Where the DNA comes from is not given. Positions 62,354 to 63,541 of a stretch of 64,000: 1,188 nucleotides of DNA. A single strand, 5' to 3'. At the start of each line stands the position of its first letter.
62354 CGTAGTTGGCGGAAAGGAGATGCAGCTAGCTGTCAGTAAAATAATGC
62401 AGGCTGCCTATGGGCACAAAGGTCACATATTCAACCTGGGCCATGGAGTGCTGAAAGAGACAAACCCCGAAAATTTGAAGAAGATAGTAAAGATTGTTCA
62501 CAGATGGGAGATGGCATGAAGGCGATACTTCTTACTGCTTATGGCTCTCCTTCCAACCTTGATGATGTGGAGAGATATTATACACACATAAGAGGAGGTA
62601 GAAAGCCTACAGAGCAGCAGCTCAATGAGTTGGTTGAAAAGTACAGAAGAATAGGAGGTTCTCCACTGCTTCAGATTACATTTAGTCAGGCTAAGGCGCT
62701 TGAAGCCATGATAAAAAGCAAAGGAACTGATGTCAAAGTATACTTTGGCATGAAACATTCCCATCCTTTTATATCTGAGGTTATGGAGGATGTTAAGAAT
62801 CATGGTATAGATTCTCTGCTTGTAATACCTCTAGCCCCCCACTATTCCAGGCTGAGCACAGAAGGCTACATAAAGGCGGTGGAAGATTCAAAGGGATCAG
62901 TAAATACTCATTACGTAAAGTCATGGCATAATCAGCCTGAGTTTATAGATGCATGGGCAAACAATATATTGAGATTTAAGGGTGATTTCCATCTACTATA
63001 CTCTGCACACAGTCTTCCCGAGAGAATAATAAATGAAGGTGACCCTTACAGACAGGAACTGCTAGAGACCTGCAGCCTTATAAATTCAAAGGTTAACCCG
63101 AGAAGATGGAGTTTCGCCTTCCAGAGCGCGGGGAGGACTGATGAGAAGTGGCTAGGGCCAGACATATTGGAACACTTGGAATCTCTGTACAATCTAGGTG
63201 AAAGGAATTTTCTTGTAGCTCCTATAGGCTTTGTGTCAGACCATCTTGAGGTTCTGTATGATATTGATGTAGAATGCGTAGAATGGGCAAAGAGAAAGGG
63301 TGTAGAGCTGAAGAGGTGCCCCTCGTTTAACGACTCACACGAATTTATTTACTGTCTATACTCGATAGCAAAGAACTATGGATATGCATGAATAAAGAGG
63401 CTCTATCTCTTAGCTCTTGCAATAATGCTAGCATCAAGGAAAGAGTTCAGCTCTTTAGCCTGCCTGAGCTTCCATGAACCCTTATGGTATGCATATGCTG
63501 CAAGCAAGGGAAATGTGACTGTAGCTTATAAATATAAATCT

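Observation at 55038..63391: Contiguous tetR-hemA-C-D-B-hemQ-hemL-hemE-hemH cluster: a coproporphyrin-type heme pathway in an archaeal genome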

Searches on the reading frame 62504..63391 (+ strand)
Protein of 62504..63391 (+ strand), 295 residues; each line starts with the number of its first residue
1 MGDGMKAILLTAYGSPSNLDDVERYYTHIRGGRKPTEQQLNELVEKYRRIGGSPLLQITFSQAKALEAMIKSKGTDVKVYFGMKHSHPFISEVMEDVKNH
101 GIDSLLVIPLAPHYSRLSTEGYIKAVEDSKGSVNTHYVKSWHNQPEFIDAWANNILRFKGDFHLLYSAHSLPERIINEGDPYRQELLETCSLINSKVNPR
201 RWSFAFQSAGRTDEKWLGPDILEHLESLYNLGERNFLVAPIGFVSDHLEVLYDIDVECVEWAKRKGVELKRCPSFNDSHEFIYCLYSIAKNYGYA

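Call 3: search_protein_families(library=pfam, proteins=[window:62504-63391:+])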
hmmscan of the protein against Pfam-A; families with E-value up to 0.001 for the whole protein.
window:62504-63391:+ (295 aa): 1 family
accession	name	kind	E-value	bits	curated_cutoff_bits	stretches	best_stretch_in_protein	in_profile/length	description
PF00762.24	Ferrochelatase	-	1.1e-80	271.5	27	1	6-290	2-314/317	Ferrochelatase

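Call 4: search_protein_families(library=ncbifam, proteins=[window:62504-63391:+])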
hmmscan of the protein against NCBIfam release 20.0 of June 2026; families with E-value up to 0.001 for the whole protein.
window:62504-63391:+ (295 aa): 4 families
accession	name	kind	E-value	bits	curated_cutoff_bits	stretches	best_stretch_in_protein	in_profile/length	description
NF009095.0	PRK12435.1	subfamily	3.4e-76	256.3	455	1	8-289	7-303/311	ferrochelatase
TIGR00109.1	hemH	equivalog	7e-68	229.4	124.6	1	6-290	6-318/322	ferrochelatase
NF000689.1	PRK00035.2-1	equivalog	6.1e-48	163.3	408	1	6-287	3-305/311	ferrochelatase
NF033198.0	F430_CfbA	equivalog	0.00092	19.2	120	0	65-110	20-66/122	sirohydrochlorin nickelochelatase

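Call 5: find_encoding_contigs(protein=window:62504-63391:+, flank=10000, max_places=6)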
Protein window:62504-63391:+ (295 aa): 1 contig read that carries it; 1 place shown.
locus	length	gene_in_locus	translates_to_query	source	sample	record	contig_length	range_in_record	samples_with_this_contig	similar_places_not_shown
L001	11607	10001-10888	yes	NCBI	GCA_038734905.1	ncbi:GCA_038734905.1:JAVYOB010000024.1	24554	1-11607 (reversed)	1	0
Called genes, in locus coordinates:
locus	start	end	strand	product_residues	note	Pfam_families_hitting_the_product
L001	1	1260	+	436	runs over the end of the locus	PF03952:Enolase_N, PF00113:Enolase_C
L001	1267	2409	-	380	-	PF00579:tRNA-synt_1b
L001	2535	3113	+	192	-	PF00440:TetR_N, PF17932:TetR_C_24, PF17935:TetR_C_27 (faint)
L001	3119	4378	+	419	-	PF05201:GlutR_N, PF01488:Shikimate_DH, PF00745:GlutR_dimer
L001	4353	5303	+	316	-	PF01379:Porphobil_deam, PF03900:Porphobil_deamC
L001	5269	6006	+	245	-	PF02602:HEM4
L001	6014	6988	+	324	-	PF00490:ALAD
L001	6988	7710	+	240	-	PF06778:Chlor_dismutase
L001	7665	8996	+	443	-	PF00202:Aminotran_3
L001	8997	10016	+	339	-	PF01208:URO-D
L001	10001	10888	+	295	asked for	PF00762:Ferrochelatase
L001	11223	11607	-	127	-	?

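Call 35: search_solved_structures(query=window:62504-63391:+, show_alignments=3, max_evalue=0.00001)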
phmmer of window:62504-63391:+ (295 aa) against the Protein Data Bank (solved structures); distinct sequences matched with E-value up to 0.00001: 38.
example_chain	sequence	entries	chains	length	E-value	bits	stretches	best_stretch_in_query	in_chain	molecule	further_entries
2c8j_A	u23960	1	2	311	2.6e-64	220.6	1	8-288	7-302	FERROCHELATASE 1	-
8omm_A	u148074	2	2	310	1.1e-60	208.8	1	8-288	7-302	Coproporphyrin III ferrochelatase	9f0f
6sv3_A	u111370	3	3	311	1.1e-60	208.8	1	8-288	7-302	Ferrochelatase | Coproporphyrin III ferrochelatase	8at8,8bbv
8ofl_A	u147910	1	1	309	1.1e-60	208.8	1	8-288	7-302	Coproporphyrin III ferrochelatase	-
6rwv_A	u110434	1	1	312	1.1e-60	208.8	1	8-288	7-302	Ferrochelatase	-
8aw7_A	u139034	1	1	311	3.9e-60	206.9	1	8-288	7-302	Coproporphyrin III ferrochelatase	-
9f0g_A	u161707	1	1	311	2.5e-59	204.3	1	8-288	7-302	Coproporphyrin III ferrochelatase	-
1ak1_A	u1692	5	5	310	2.9e-57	197.5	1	7-288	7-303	FERROCHELATASE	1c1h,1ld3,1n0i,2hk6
1doz_A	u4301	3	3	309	3.2e-57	197.4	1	7-288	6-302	FERROCHELATASE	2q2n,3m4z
1c9e_A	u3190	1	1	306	3.8e-57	197.1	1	7-288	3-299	PROTOHEME FERROLYASE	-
2ac2_A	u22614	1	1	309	1.1e-56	195.6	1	7-288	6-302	Ferrochelatase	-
2h1v_A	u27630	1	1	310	2e-56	194.8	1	7-288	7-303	Ferrochelatase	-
3goq_A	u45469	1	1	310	3.6e-56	193.9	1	7-288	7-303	Ferrochelatase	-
9kta_A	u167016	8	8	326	5.1e-56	193.4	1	7-288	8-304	Coproporphyrin III ferrochelatase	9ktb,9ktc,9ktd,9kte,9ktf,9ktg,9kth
2h1w_A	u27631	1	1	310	7e-56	193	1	7-288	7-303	Ferrochelatase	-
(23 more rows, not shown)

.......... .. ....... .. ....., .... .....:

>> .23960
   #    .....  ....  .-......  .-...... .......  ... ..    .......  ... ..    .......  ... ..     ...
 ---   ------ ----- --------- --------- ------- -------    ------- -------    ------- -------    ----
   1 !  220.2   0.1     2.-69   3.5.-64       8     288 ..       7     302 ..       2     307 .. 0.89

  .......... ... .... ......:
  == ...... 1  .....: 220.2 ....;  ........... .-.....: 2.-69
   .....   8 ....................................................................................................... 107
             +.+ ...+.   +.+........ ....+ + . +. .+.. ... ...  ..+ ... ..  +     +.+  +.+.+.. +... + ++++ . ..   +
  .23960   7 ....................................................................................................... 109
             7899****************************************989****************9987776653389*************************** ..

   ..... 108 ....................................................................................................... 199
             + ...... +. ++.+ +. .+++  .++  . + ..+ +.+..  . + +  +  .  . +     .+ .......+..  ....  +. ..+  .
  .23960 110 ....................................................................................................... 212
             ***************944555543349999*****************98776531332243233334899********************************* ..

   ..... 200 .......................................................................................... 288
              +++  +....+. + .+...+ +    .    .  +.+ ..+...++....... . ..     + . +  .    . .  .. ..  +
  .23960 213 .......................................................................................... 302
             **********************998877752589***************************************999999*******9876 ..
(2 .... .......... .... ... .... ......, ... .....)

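Call 36: find_related_loci(query=window:62504-63391:+, collection=genome_contigs, flank=10000)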
Query window:62504-63391:+ (295 aa) in genome_contigs; peptide patterns used: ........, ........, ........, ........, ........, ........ (x = any residue, [..] = any of these).
36 stretches matched a pattern; 12 encode a relative of the query (tblastn E <= 1e-3); 12 distinct loci.
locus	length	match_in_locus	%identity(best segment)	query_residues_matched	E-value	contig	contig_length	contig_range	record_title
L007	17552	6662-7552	53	6-294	6e-101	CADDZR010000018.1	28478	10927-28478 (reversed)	archaeon isolate 13_2 genome assembly, contig: NODE_950_length_28478_cov_154.878276, whole genome shotgun sequence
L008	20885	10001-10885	45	7-291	7e-79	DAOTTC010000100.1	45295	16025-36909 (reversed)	MAG TPA_asm: Chloroflexia bacterium isolate B3_56 k87_549383, whole genome shotgun sequence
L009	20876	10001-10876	46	8-288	1e-78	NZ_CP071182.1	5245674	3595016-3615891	Alicyclobacillus mengziensis strain S30H14 chromosome, complete genome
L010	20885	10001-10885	44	7-290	1e-77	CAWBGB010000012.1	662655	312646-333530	MAG: uncultured Alicyclobacillaceae bacterium isolate MFD09222.bin.1.212 genome assembly, contig: contig_82345, whole ge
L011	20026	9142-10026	44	2-290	2e-77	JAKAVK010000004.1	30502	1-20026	MAG: Candidatus Micrarchaeota archaeon isolate YP3.bin93 NODE_1802_length_30502_cov_6.65017, whole genome shotgun sequen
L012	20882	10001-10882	44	8-290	3e-77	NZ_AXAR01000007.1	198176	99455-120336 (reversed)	Alicyclobacillus pomorum DSM 14955 YWKDRAFT_scaffold_6.7_C, whole genome shotgun sequence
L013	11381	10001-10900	43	2-291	1e-76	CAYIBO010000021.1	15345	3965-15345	MAG TPA_asm: uncultured Candidatus Bathyarchaeia archaeon isolate ERP119705_co19_29 genome assembly, contig: NODE_3448_l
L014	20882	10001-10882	45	7-288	1e-79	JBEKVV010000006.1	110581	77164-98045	MAG: Candidatus Bathyarchaeia archaeon isolate SPRUCE 612 SPRUCE_612_6, whole genome shotgun sequence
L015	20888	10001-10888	44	3-292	3e-73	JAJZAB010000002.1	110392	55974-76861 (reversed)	MAG: Candidatus Micrarchaeota archaeon isolate FK5.bin71 NODE_144_length_110392_cov_24.830155, whole genome shotgun sequ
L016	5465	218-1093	45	3-292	9e-71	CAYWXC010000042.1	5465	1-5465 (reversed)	MAG TPA_asm: Candidatus Micrarchaeota archaeon isolate binchicken_co250_36 genome assembly, contig: NODE_20981_length_54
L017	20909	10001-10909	41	7-295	4e-69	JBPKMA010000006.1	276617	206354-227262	MAG: Nitrospiraceae bacterium isolate QQ_201912_bins_196 QQ_201912_bins_196_scaffold_6, whole genome shotgun sequence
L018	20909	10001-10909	41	7-295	4e-68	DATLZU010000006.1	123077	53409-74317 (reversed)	MAG TPA_asm: Nitrospiraceae bacterium isolate SMAG_U13307 k141_2078, whole genome shotgun sequence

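Call 40: search_protein_families(library=ncbifam, proteins=[L009:10915-12426:+, L017:10932-12398:+], max_evalue=1e-10)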
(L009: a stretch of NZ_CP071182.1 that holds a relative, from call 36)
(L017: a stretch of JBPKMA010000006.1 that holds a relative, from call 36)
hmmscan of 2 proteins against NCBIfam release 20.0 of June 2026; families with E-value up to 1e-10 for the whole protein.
L009:10915-12426:+ (503 aa): 7 families
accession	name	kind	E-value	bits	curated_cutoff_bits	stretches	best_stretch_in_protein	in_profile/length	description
NF008845.0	PRK11883.1-5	equivalog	1.7e-116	389.3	560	1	5-488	6-465/468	protoporphyrinogen oxidase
TIGR00562.1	proto_IX_ox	equivalog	2.2e-79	267.3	97.85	1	5-488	4-468/470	protoporphyrinogen oxidase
NF008841.0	PRK11883.1-1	equivalog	1.1e-64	219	517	1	3-485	3-448/453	protoporphyrinogen oxidase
NF009081.0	PRK12416.1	equivalog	1.2e-62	212.4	702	1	6-489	4-462/466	protoporphyrinogen oxidase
NF005560.0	PRK07233.1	equivalog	1.1e-18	67.3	252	0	245-464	194-405/435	hypothetical protein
NF008843.0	PRK11883.1-3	equivalog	2.1e-18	66.6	406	1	5-478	3-416/424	protoporphyrinogen oxidase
TIGR03467.1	HpnE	equivalog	2.2e-18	66.8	283.05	0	6-189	1-181/430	hydroxysqualene dehydroxylase HpnE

L017:10932-12398:+ (488 aa): 8 families
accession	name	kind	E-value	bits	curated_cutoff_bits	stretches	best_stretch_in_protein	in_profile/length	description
NF008845.0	PRK11883.1-5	equivalog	4.2e-124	414.4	560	1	6-479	5-465/468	protoporphyrinogen oxidase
TIGR00562.1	proto_IX_ox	equivalog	1.4e-94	317.3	97.85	1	6-479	3-468/470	protoporphyrinogen oxidase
NF008841.0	PRK11883.1-1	equivalog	9.6e-74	248.9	517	1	4-474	2-446/453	protoporphyrinogen oxidase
NF009081.0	PRK12416.1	equivalog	4.9e-71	240.1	702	1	6-479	2-461/466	protoporphyrinogen oxidase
NF008843.0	PRK11883.1-3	equivalog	1.6e-22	80.2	406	1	7-466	3-413/424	protoporphyrinogen oxidase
NF005560.0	PRK07233.1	equivalog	1.8e-16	60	252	0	7-188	2-169/435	hypothetical protein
TIGR03467.1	HpnE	equivalog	2.4e-15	56.8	283.05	1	8-333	1-297/430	hydroxysqualene dehydroxylase HpnE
NF005547.0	PRK07208.1-3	equivalog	2.8e-15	56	380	1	5-328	4-293/465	hypothetical protein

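Call 48: search_protein_families(library=ncbifam, proteins=[L011:11515-12657:+, L014:3352-4500:+, L011:10035-11510:+], max_evalue=1e-8)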
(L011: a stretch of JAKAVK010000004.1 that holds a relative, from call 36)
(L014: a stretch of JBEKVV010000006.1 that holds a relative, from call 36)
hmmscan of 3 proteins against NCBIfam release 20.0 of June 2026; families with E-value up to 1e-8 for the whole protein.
L011:11515-12657:+ (380 aa): 38 families (the best 25 are shown)
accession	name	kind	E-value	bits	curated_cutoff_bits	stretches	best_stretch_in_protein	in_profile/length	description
TIGR04053.2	TIGR04053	equivalog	1.3e-138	462.3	395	1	14-371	2-364/366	TIGR04053 family radical SAM/SPASM domain-containing protein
TIGR04545.1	rSAM_ahbD_hemeb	equivalog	3e-79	266.9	500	1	21-371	1-337/339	heme b synthase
TIGR04055.1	rSAM_NirJ2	equivalog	4.9e-55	187.3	500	2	21-209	1-185/326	putative heme d1 biosynthesis radical SAM protein NirJ2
TIGR04347.1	pseudo_SAM_Halo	equivalog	1.4e-49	169.4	525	1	17-214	36-228/390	TIGR04347 family pseudo-SAM/SPASM protein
TIGR04546.1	rSAM_ahbC_deAc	equivalog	7e-47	160.1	650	1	17-216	37-231/390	12,18-didecarboxysiroheme deacetylase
TIGR04051.1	rSAM_NirJ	equivalog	5e-44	150.7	515.45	1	19-371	2-348/354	heme d1 biosynthesis radical SAM protein NirJ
TIGR04054.1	rSAM_NirJ1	equivalog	1.2e-43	149.2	650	1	17-372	34-383/387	putative heme d1 biosynthesis radical SAM protein NirJ1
NF045574.1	sacti_mat_StsB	exception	6.1e-34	117.7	625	1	20-205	96-276/466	StsB family radical SAM/SPASM domain sactipeptide maturase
TIGR03962.1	mycofact_rSAM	equivalog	3.9e-31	108.5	265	1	18-213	10-201/339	mycofactocin radical SAM maturase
TIGR04303.1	GeoRSP_rSAM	equivalog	9.9e-29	100.9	400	2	19-191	4-170/325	GeoRSP system radical SAM/SPASM protein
TIGR03913.1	rad_SAM_trio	equivalog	1.9e-27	95.8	591.75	1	19-204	18-198/477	GDL motif peptide-associated radical SAM/SPASM maturase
TIGR02109.1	PQQ_syn_pqqE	equivalog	7.3e-26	90.9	381.35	1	17-194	4-178/358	pyrroloquinoline quinone biosynthesis protein PqqE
TIGR04133.1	rSAM_w_lipo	hypoth_equivalog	1.5e-24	86.6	425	1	22-224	26-230/350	TIGR04133 family radical SAM/SPASM protein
NF050035.1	rSAM_WgK_link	exception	3.3e-21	75.7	650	1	14-205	3-191/367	radical SAM/SPASM peptide maturase WgkB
TIGR04251.1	SCM_rSAM_ScmF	equivalog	1.1e-20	74.4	400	1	23-195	7-179/353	SynChlorMet cassette radical SAM/SPASM protein ScmF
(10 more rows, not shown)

L014:3352-4500:+ (382 aa): 38 families (the best 25 are shown)
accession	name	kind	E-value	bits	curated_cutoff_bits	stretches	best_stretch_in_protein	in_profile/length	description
TIGR04053.2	TIGR04053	equivalog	1.1e-146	488.8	395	1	11-371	2-366/366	TIGR04053 family radical SAM/SPASM domain-containing protein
TIGR04545.1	rSAM_ahbD_hemeb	equivalog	3.4e-86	289.7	500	1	19-371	2-339/339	heme b synthase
TIGR04055.1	rSAM_NirJ2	equivalog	1.4e-59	202.3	500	2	19-247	2-229/326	putative heme d1 biosynthesis radical SAM protein NirJ2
TIGR04051.1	rSAM_NirJ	equivalog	3.3e-54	184.2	515.45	1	19-371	4-350/354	heme d1 biosynthesis radical SAM protein NirJ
TIGR04546.1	rSAM_ahbC_deAc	equivalog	1.8e-48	165.3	650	2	16-215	39-235/390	12,18-didecarboxysiroheme deacetylase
TIGR04054.1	rSAM_NirJ1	equivalog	2.6e-47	161.3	650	1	18-372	37-385/387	putative heme d1 biosynthesis radical SAM protein NirJ1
TIGR04347.1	pseudo_SAM_Halo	equivalog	2.5e-42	145.5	525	2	16-208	38-225/390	TIGR04347 family pseudo-SAM/SPASM protein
NF045574.1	sacti_mat_StsB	exception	3.8e-32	111.7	625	1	19-183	98-257/466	StsB family radical SAM/SPASM domain sactipeptide maturase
TIGR03962.1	mycofact_rSAM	equivalog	6.6e-32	111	265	1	14-210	9-201/339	mycofactocin radical SAM maturase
TIGR03913.1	rad_SAM_trio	equivalog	7.9e-31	107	591.75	1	15-221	17-220/477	GDL motif peptide-associated radical SAM/SPASM maturase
TIGR04103.1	rSAM_nif11_3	equivalog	1.4e-30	106.2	725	1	18-225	6-210/412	nif11-class peptide radical SAM maturase 3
TIGR02109.1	PQQ_syn_pqqE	equivalog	8.5e-28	97.3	381.35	1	14-188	4-175/358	pyrroloquinoline quinone biosynthesis protein PqqE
TIGR04303.1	GeoRSP_rSAM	equivalog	1.4e-27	97.2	400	1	14-186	2-168/325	GeoRSP system radical SAM/SPASM protein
TIGR04340.1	rSAM_ACGX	hypoth_equivalog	3.8e-26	92.1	400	1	21-217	7-203/341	radical SAM/SPASM domain protein, ACGX system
NF050035.1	rSAM_WgK_link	exception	2.5e-23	82.7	650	1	11-206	3-195/367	radical SAM/SPASM peptide maturase WgkB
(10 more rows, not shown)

L011:10035-11510:+ (491 aa): 10 families
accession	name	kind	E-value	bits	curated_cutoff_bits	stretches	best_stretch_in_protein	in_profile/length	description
NF008845.0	PRK11883.1-5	equivalog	6.7e-102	341.2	560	1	21-486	3-464/468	protoporphyrinogen oxidase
TIGR00562.1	proto_IX_ox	equivalog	5.8e-79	265.9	97.85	1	23-487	3-468/470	protoporphyrinogen oxidase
NF008841.0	PRK11883.1-1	equivalog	5.9e-72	243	517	1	22-485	3-449/453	protoporphyrinogen oxidase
NF009081.0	PRK12416.1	equivalog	1e-67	229.1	702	1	23-487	2-461/466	protoporphyrinogen oxidase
NF005560.0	PRK07233.1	equivalog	1.9e-21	76.4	252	1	24-462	2-404/435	hypothetical protein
NF008843.0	PRK11883.1-3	equivalog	1.9e-18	66.8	406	1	25-260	4-220/424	protoporphyrinogen oxidase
TIGR03467.1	HpnE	equivalog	5.5e-17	62.2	283.05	1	25-342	1-298/430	hydroxysqualene dehydroxylase HpnE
NF005547.0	PRK07208.1-3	equivalog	2.9e-14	52.7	380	1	21-461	3-417/465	hypothetical protein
NF005548.0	PRK07208.1-4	equivalog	2e-10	39.9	389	1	22-451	3-415/488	hypothetical protein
NF045637.1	carotdesatCrtDProt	equivalog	2.2e-09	36.4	580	0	25-99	1-68/485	1-hydroxycarotenoid 3,4-desaturase CrtD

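Call 64: find_homologous_proteins(query=L011:10035-11510:+, max_evalue=1e-10)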
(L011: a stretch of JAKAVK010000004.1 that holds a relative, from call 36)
Query L011:10035-11510:+ (491 aa): 1479 proteins with E <= 1e-10 among 8000 candidates; the best 120 are listed.
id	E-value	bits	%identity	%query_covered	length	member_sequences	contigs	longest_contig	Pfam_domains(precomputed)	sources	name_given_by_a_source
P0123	0.0e+0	1068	99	100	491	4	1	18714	PF01266.31,PF01593.31,PF13450.13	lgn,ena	-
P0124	1.5e-153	530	53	95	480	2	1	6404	PF01266.31,PF01593.31,PF13450.13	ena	-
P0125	1.0e-117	412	45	95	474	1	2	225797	PF01266.31,PF01593.31,PF13450.13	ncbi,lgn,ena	-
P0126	1.1e-108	382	44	92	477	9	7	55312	PF01266.31,PF01593.31,PF13450.13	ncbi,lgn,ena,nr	ncbi:MAG: protoporphyrinogen oxidase [Candidatus Marsarchaeota archaeon]|nr:protoporphyrinogen oxida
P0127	1.6e-102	362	39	95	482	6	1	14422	PF01266.31,PF01593.31,PF13450.13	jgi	jgi:oxygen-dependent protoporphyrinogen oxidase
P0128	3.1e-101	358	39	95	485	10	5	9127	PF01266.31,PF01593.31,PF13450.13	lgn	-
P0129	5.0e-100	354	39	94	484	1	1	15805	PF01266.31,PF01593.31,PF13450.13,PF00890.31,PF13454.13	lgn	-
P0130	1.1e-99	353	39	95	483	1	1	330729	PF01266.31,PF01593.31,PF13450.13,PF00890.31,PF07992.21,PF03486.21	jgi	jgi:protoporphyrinogen/coproporphyrinogen III oxidase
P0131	4.1e-99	351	39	93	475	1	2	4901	PF01266.31,PF01593.31,PF13450.13,PF13454.13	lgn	-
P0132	3.0e-98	348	40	95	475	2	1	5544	PF01266.31,PF01593.31,PF13450.13,PF13454.13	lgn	-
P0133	1.7e-96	342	40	93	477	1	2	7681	PF01266.31,PF01593.31,PF13450.13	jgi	-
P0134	3.0e-96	341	37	94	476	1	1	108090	PF01266.31,PF01593.31,PF13450.13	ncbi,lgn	-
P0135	5.4e-96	340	40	95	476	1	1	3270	PF01266.31,PF01593.31,PF13450.13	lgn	-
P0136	7.2e-96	340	35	92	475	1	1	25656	PF01266.31,PF01593.31,PF13450.13,PF13454.13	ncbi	-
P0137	1.1e-95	340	38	94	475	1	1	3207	PF01266.31,PF01593.31,PF13450.13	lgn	-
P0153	3.3e-91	325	37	95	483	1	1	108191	PF01266.31,PF01593.31,PF13450.13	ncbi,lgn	-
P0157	2.9e-89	318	38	95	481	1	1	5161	PF01266.31,PF01593.31,PF13450.13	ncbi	-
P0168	6.8e-88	314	38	95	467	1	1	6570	PF01266.31,PF01593.31,PF13450.13,PF13454.13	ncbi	-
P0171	1.2e-87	313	37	95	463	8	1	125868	PF01946.24,PF01266.31,PF01593.31,PF13450.13,PF13454.13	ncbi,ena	-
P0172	7.5e-87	310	36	92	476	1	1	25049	PF01266.31,PF01593.31,PF13450.13,PF07992.21,PF03486.21,PF13454.13,PF06100.18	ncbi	-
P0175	3.9e-86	308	36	96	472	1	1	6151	PF01266.31,PF01593.31,PF13450.13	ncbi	-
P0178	9.3e-86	307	38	88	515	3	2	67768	PF01266.31,PF01593.31,PF13450.13,PF00890.31,PF07992.21,PF03486.21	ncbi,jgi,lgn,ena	-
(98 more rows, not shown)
